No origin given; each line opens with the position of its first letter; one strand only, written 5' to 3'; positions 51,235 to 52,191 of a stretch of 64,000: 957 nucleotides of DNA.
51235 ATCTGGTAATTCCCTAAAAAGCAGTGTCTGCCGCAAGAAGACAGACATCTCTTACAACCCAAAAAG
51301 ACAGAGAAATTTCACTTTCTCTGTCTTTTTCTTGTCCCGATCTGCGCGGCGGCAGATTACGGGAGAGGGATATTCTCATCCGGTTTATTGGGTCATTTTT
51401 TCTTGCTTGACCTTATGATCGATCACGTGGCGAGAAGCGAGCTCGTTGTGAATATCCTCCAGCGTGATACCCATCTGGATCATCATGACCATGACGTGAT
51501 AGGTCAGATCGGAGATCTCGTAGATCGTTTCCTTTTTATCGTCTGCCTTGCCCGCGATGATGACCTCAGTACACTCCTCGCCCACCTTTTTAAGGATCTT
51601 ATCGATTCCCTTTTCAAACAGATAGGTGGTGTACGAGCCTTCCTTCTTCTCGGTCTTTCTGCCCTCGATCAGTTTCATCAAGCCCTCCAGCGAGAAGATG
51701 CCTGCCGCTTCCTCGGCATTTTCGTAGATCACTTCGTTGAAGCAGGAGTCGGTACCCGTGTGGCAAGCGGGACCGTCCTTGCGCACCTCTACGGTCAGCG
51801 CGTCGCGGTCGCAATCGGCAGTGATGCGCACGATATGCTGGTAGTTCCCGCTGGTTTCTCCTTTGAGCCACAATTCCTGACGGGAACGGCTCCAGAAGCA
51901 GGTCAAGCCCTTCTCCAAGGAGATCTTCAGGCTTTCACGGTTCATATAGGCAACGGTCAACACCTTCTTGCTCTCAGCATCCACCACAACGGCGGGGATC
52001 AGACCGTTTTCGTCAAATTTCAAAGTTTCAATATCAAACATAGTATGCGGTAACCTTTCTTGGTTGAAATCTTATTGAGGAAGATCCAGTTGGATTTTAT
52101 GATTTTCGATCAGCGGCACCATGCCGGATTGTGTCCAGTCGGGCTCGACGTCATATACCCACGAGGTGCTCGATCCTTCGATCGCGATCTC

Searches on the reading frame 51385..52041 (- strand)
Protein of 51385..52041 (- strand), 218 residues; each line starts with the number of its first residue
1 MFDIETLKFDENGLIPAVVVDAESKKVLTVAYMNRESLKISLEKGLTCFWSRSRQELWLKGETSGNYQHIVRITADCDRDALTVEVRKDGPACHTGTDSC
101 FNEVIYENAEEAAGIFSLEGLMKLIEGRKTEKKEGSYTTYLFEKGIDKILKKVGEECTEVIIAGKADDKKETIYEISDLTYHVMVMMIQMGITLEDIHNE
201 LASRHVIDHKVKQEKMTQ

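Call 6: search_protein_families(library=ncbifam, proteins=[window:51385-52041:-], max_evalue=1e-10)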
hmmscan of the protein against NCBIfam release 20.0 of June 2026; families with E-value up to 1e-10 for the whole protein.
window:51385-52041:- (218 aa): 6 families
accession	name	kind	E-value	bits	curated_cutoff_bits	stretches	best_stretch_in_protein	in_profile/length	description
NF002747.0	PRK02759.1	equivalog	1.1e-77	260.4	187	1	3-205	6-205/208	bifunctional phosphoribosyl-AMP cyclohydrolase/phosphoribosyl-ATP diphosphatase HisIE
NF000768.0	PRK00051.1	equivalog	2.9e-43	146.5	126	1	5-108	14-117/131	phosphoribosyl-AMP cyclohydrolase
TIGR03188.1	histidine_hisI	equivalog_domain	2.4e-30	104.6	42.7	1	118-201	1-84/84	phosphoribosyl-ATP diphosphatase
NF001611.0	PRK00400.1-3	equivalog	6.5e-27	93.8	99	1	118-207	7-96/108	phosphoribosyl-ATP diphosphatase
NF001613.0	PRK00400.1-5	equivalog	4.8e-23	81.2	120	1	116-206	4-94/107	phosphoribosyl-ATP diphosphatase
NF001610.0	PRK00400.1-1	equivalog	2.6e-15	56.4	104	1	118-201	10-93/93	phosphoribosyl-ATP diphosphatase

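Call 20: find_related_loci(query=window:51385-52041:-, collection=genome_contigs, flank=10000)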
Query window:51385-52041:- (218 aa) in genome_contigs; peptide patterns used: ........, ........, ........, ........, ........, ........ (x = any residue, [..] = any of these).
600 stretches matched a pattern (row limit reached: there are more); 567 encode a relative of the query (tblastn E <= 1e-3); the best 80 are kept; 80 distinct loci.
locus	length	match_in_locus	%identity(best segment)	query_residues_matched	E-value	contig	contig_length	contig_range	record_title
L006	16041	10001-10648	85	1-218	2e-124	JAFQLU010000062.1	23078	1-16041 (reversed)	MAG: Clostridia bacterium isolate RGIG1936 Goat_Cecum.Co__c1605382, whole genome shotgun sequence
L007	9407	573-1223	83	1-218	8e-123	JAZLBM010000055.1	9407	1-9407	MAG: Eubacteriales bacterium isolate T1900045064_TC20190058.MAGScoT_cleanbin_000014 SGB_4583_k141_755690, whole genome s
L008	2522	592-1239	83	1-218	1e-128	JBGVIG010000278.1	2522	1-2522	MAG: Eubacteriales bacterium isolate fecal_MAG_325 fecal_MAG_325_contig_0278, whole genome shotgun sequence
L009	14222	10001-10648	83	1-218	1e-122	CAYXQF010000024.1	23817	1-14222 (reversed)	MAG TPA_asm: uncultured Lachnospiraceae bacterium isolate SRP315200_co1_618 genome assembly, contig: NODE_3538_length_23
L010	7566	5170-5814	83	1-217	3e-122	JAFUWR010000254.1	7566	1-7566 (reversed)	MAG: Clostridia bacterium isolate RGIG4894 Roe_deer_Rumen-2__c311311, whole genome shotgun sequence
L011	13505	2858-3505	84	1-218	2e-121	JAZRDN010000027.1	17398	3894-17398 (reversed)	MAG: Eubacteriales bacterium isolate T1900045506_YK20190200.MAGScoT_cleanbin_000017 SGB_7532_k141_462364, whole genome s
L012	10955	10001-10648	82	1-218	1e-121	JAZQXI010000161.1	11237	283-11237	MAG: Eubacteriales bacterium isolate T1900045162_TC20190156.MAGScoT_cleanbin_000017 SGB_5087_k141_941706, whole genome s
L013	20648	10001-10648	83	1-218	2e-120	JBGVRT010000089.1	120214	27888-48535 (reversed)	MAG: Eubacteriales bacterium isolate fecal_MAG_134 fecal_MAG_134_contig_0089, whole genome shotgun sequence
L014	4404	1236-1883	83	1-218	4e-121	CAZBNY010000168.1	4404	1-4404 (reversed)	MAG TPA_asm: uncultured Lachnospiraceae bacterium isolate SRP222994_co1_248 genome assembly, contig: NODE_37638_length_4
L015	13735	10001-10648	83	1-218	4e-120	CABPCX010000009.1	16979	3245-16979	MAG: uncultured Clostridiales bacterium isolate MGYG-HGUT-04273 genome assembly, contig: GUT_GENOME262257_9, whole genom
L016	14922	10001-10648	83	1-218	7e-120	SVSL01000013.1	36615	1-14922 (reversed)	MAG: Oscillospiraceae bacterium isolate SIG668 NODE_24622_length_36615_cov_2.246739, whole genome shotgun sequence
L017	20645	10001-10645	82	1-217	2e-119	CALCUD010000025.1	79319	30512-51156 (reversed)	MAG TPA_asm: uncultured Clostridia bacterium isolate SRR6425796_bin.18_CONCOCT_v1.1_MAG genome assembly, contig: ERZ1767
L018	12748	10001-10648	82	1-218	1e-119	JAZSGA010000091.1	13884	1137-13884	MAG: Eubacteriales bacterium isolate T1900044579_TS20190045.MAGScoT_cleanbin_000039 SGB_552_k141_80779, whole genome sho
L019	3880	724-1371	82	1-218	5e-121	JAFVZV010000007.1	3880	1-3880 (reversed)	MAG: Clostridia bacterium isolate RGIG5545 Sheep_Colon.Co__c70494, whole genome shotgun sequence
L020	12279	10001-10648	83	1-218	3e-119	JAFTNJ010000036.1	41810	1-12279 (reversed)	MAG: Clostridia bacterium isolate RGIG3976 Roe_deer_Cecum-4__c1953, whole genome shotgun sequence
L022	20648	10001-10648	81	1-218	9e-119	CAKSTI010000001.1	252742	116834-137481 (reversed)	MAG: uncultured Clostridia bacterium isolate REFINED_METABAT215_TOP10_CONTIGS_1500_ASSEMBLY_K77_MERGED__Hadza_MoBio_hadz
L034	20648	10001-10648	79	1-218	8e-118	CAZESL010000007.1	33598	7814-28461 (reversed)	MAG TPA_asm: uncultured Eubacteriales bacterium isolate SRP315200_co1_232 genome assembly, contig: NODE_1779_length_3359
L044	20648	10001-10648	80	1-218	5e-117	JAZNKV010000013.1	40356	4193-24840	MAG: Christensenellaceae bacterium isolate T1900044673_TS20190139.MAGScoT_cleanbin_000014 SGB_1606_k141_3241224, whole g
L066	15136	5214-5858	80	1-217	4e-116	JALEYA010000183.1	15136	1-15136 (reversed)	MAG: Oscillospiraceae bacterium isolate SUG439 k141_9427545, whole genome shotgun sequence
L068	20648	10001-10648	80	1-218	4e-116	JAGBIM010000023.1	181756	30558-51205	MAG: Clostridia bacterium isolate RGIG9149 Water_deer_Rectum.Co__c973327, whole genome shotgun sequence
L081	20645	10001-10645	80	1-217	1e-115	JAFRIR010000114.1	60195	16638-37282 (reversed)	MAG: Flexilinea sp. isolate RGIG2505 Goat_Jejunum-3__c325636, whole genome shotgun sequence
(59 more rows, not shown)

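Call 50: search_protein_families(library=ncbifam, proteins=[L007:1223-1990:+, L015:10648-11463:+, L022:10648-11394:+, L034:10648-11430:+, L081:10648-11388:+, L009:10648-11460:+, L044:10659-11312:+, L068:10665-11459:+, L066:5914-6519:+], max_evalue=0.001)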
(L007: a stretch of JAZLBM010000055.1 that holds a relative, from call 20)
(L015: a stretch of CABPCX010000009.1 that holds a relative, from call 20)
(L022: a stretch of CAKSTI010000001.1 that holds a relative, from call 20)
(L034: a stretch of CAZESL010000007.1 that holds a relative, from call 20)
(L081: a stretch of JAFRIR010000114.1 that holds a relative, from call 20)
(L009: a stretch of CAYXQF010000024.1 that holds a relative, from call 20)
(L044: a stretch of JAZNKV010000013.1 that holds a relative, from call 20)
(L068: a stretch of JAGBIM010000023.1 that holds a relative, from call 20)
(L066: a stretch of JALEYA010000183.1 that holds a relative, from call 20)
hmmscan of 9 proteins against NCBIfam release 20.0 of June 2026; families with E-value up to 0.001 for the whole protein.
L007:1223-1990:+ (255 aa): 15 families
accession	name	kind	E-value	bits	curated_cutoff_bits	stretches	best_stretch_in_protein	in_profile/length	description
TIGR01856.1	hisJ_fam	subfamily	2.3e-35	122.5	90.2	1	5-243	2-249/252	histidinol-phosphatase HisJ family protein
NF005996.1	PRK08123.1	equivalog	8.4e-30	103.9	133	1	5-243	2-260/262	histidinol-phosphatase HisJ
NF005596.0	PRK07328.1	subfamily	1.3e-25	90.4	202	1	3-254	3-253/269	histidinol-phosphatase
NF006375.0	PRK08609.1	equivalog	1e-11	44.1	426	1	3-101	336-439/571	DNA polymerase/3'-5' exonuclease PolX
NF005235.0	PRK06740.1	equivalog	1.6e-11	44.3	442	1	73-238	148-300/335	histidinol phosphate phosphatase domain-containing protein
NF005928.0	PRK07945.1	equivalog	6.5e-11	42.2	250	1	4-84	100-178/337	PHP domain-containing protein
NF004086.0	PRK05588.1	equivalog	1.7e-10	41.3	321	1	5-243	3-231/255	histidinol phosphate phosphatase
NF006251.0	PRK08392.1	equivalog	2.3e-10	40.4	212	1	4-111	2-107/216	hypothetical protein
NF004981.0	PRK06361.1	equivalog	3.2e-08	33.2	117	1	5-80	3-70/217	histidinol phosphate phosphatase domain-containing protein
NF006702.0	PRK09248.1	domain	4.5e-08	32.9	264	0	3-42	4-44/246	PHP domain-containing protein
NF047791.1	RNaseRnm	equivalog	1.8e-06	27.5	375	1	3-41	2-40/275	RNase RNM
NF005597.0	PRK07329.1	equivalog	1.1e-05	25.1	303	1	1-245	1-234/257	hypothetical protein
NF038032.1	CehA_McbA_metalo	domain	4e-05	23.2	80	1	5-42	6-43/315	CehA/McbA family metallohydrolase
NF041577.1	nside_bi_sphtase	equivalog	6e-05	22.3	400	1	4-40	4-40/276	3',5'-nucleoside bisphosphate phosphatase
NF041661.1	Cycl_ph_dihydrol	equivalog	0.00035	20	500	1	5-42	1-38/259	phosphoribosyl 1,2-cyclic phosphate 1,2-diphosphodiesterase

L015:10648-11463:+ (271 aa): 9 families
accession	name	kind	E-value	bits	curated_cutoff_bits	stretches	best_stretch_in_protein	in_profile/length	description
TIGR01856.1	hisJ_fam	subfamily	2.4e-36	125.7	90.2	1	5-247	2-251/252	histidinol-phosphatase HisJ family protein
NF005596.0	PRK07328.1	subfamily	7.3e-32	110.8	202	1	4-265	4-262/269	histidinol-phosphatase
NF005996.1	PRK08123.1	equivalog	4.1e-26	91.9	133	1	5-244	2-259/262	histidinol-phosphatase HisJ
NF004086.0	PRK05588.1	equivalog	6.1e-15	55.9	321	1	5-262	3-247/255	histidinol phosphate phosphatase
NF005235.0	PRK06740.1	equivalog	2.2e-12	47.1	442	1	66-261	132-321/335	histidinol phosphate phosphatase domain-containing protein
NF006375.0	PRK08609.1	equivalog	1.8e-10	40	426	1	2-104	335-441/571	DNA polymerase/3'-5' exonuclease PolX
NF006251.0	PRK08392.1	equivalog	2.5e-10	40.2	212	1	4-107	2-101/216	hypothetical protein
NF006702.0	PRK09248.1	domain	3e-07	30.2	264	1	181-264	142-224/246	PHP domain-containing protein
NF005928.0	PRK07945.1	equivalog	2.1e-06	27.3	250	1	2-105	98-205/337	PHP domain-containing protein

L022:10648-11394:+ (248 aa): 9 families
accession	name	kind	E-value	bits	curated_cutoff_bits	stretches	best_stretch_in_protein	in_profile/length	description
TIGR01856.1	hisJ_fam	subfamily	9.3e-34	117.3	90.2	1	4-245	1-250/252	histidinol-phosphatase HisJ family protein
NF005996.1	PRK08123.1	equivalog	1.8e-28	99.5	133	1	5-242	2-258/262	histidinol-phosphatase HisJ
NF005596.0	PRK07328.1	subfamily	3.8e-27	95.4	202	1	4-243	4-241/269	histidinol-phosphatase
NF005235.0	PRK06740.1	equivalog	5.3e-14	52.4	442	1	73-238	140-299/335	histidinol phosphate phosphatase domain-containing protein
NF004086.0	PRK05588.1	equivalog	3.1e-09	37.2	321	1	5-242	3-229/255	histidinol phosphate phosphatase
NF006251.0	PRK08392.1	equivalog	1.8e-08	34.1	212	1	5-102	3-97/216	hypothetical protein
NF006375.0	PRK08609.1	equivalog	2.1e-08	33.2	426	1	4-100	337-438/571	DNA polymerase/3'-5' exonuclease PolX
NF006702.0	PRK09248.1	domain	7.2e-06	25.7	264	0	175-245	137-203/246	PHP domain-containing protein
NF041661.1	Cycl_ph_dihydrol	equivalog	0.00025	20.5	500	1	5-42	1-38/259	phosphoribosyl 1,2-cyclic phosphate 1,2-diphosphodiesterase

L034:10648-11430:+ (260 aa): 9 families
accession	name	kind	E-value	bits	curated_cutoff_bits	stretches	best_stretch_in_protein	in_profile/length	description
TIGR01856.1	hisJ_fam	subfamily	4.2e-32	111.8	90.2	1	5-241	2-249/252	histidinol-phosphatase HisJ family protein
NF005996.1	PRK08123.1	equivalog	2.5e-24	86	133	1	5-241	2-260/262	histidinol-phosphatase HisJ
NF005596.0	PRK07328.1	subfamily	8.3e-23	81.1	202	1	5-250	5-251/269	histidinol-phosphatase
NF006375.0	PRK08609.1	equivalog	3.3e-15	55.7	426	1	2-103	335-443/571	DNA polymerase/3'-5' exonuclease PolX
NF005928.0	PRK07945.1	equivalog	4.1e-08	33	250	1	2-82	98-178/337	PHP domain-containing protein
NF038032.1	CehA_McbA_metalo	domain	6.7e-07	29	80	1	2-48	3-47/315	CehA/McbA family metallohydrolase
NF006251.0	PRK08392.1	equivalog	1.2e-06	28.2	212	1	5-116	3-114/216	hypothetical protein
NF005235.0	PRK06740.1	equivalog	4.9e-06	26.2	442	1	74-244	151-308/335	histidinol phosphate phosphatase domain-containing protein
NF041577.1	nside_bi_sphtase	equivalog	0.00022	20.5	400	1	3-40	3-40/276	3',5'-nucleoside bisphosphate phosphatase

L081:10648-11388:+ (246 aa): 15 families
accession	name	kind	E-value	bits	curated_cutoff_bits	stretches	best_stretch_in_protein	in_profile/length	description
TIGR01856.1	hisJ_fam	subfamily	4.2e-36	124.9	90.2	1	3-241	2-249/252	histidinol-phosphatase HisJ family protein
NF005996.1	PRK08123.1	equivalog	1.8e-26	93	133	1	2-241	1-260/262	histidinol-phosphatase HisJ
NF005596.0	PRK07328.1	subfamily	9.2e-25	87.5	202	1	1-242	3-243/269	histidinol-phosphatase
NF006375.0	PRK08609.1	equivalog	9.7e-13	47.5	426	1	3-97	338-439/571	DNA polymerase/3'-5' exonuclease PolX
NF004086.0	PRK05588.1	equivalog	1.8e-12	47.8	321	1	1-240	1-230/255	histidinol phosphate phosphatase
NF006251.0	PRK08392.1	equivalog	3.4e-11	43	212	1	1-109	1-108/216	hypothetical protein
NF005235.0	PRK06740.1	equivalog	8.5e-10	38.6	442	1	85-236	164-300/335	histidinol phosphate phosphatase domain-containing protein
NF005928.0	PRK07945.1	equivalog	8e-09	35.3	250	1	3-85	101-182/337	PHP domain-containing protein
NF006702.0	PRK09248.1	domain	2.5e-08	33.7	264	0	3-43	6-47/246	PHP domain-containing protein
NF005597.0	PRK07329.1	equivalog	1.2e-07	31.6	303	1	1-242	3-233/257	hypothetical protein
NF004981.0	PRK06361.1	equivalog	5.5e-07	29.2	117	1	1-40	1-40/217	histidinol phosphate phosphatase domain-containing protein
NF047791.1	RNaseRnm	equivalog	2.2e-06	27.1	375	1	2-39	3-40/275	RNase RNM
NF041577.1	nside_bi_sphtase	equivalog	8.4e-06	25.1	400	1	3-39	5-41/276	3',5'-nucleoside bisphosphate phosphatase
NF038032.1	CehA_McbA_metalo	domain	1.1e-05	25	80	1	3-40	6-43/315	CehA/McbA family metallohydrolase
NF041661.1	Cycl_ph_dihydrol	equivalog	0.00063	19.2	500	1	3-40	1-38/259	phosphoribosyl 1,2-cyclic phosphate 1,2-diphosphodiesterase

L009:10648-11460:+ (270 aa): 10 families
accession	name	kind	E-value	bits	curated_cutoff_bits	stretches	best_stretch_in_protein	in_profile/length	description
TIGR01856.1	hisJ_fam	subfamily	3.4e-32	112.1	90.2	1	10-251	2-251/252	histidinol-phosphatase HisJ family protein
NF005596.0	PRK07328.1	subfamily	2.5e-26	92.7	202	1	7-259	2-252/269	histidinol-phosphatase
NF005996.1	PRK08123.1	equivalog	5.6e-24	84.8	133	1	10-249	2-260/262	histidinol-phosphatase HisJ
NF005235.0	PRK06740.1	equivalog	5.2e-11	42.6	442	1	81-259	143-315/335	histidinol phosphate phosphatase domain-containing protein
NF006375.0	PRK08609.1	equivalog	7.4e-11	41.3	426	1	5-91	333-417/571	DNA polymerase/3'-5' exonuclease PolX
NF005928.0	PRK07945.1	equivalog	3e-09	36.7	250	1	5-88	96-177/337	PHP domain-containing protein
NF004086.0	PRK05588.1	equivalog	4.3e-09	36.8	321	1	94-259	89-241/255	histidinol phosphate phosphatase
NF006702.0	PRK09248.1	domain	2.7e-06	27.1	264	1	177-260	134-216/246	PHP domain-containing protein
NF005597.0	PRK07329.1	equivalog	1.1e-05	25.2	303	1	61-265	54-248/257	hypothetical protein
NF006251.0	PRK08392.1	equivalog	0.0003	20.3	212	0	9-108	2-98/216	hypothetical protein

L044:10659-11312:+ (217 aa): 4 families
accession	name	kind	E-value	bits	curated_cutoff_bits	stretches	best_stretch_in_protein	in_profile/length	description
NF047884.1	UdeprDiPSep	equivalog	2.8e-16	60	250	1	28-173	38-178/188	undecaprenyl-diphosphatase SepP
NF008813.0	PRK11837.1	equivalog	2e-12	47.5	229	1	66-189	62-179/202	undecaprenyl-diphosphate phosphatase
NF007975.0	PRK10699.1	equivalog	5.5e-07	29.2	261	1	109-196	153-244/254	phosphatidylglycerophosphatase B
NF007159.0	PRK09597.1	equivalog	0.00019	21.2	177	1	111-173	117-179/191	lipid A 1-phosphatase LpxE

L068:10665-11459:+ (264 aa): 2 families
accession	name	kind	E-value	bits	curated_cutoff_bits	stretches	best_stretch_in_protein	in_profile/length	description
NF000800.0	PRK00055.1-1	equivalog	0.00034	19.7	398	1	1-72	1-70/305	ribonuclease Z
NF002558.0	PRK02126.1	subfamily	0.00045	19.3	315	1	57-100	46-90/345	ribonuclease Z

L066:5914-6519:+ (201 aa): 0 families

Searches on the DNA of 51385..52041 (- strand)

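Call 74: search_rna_families(source=L042, start=7100, end=10050, threshold=gathering)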
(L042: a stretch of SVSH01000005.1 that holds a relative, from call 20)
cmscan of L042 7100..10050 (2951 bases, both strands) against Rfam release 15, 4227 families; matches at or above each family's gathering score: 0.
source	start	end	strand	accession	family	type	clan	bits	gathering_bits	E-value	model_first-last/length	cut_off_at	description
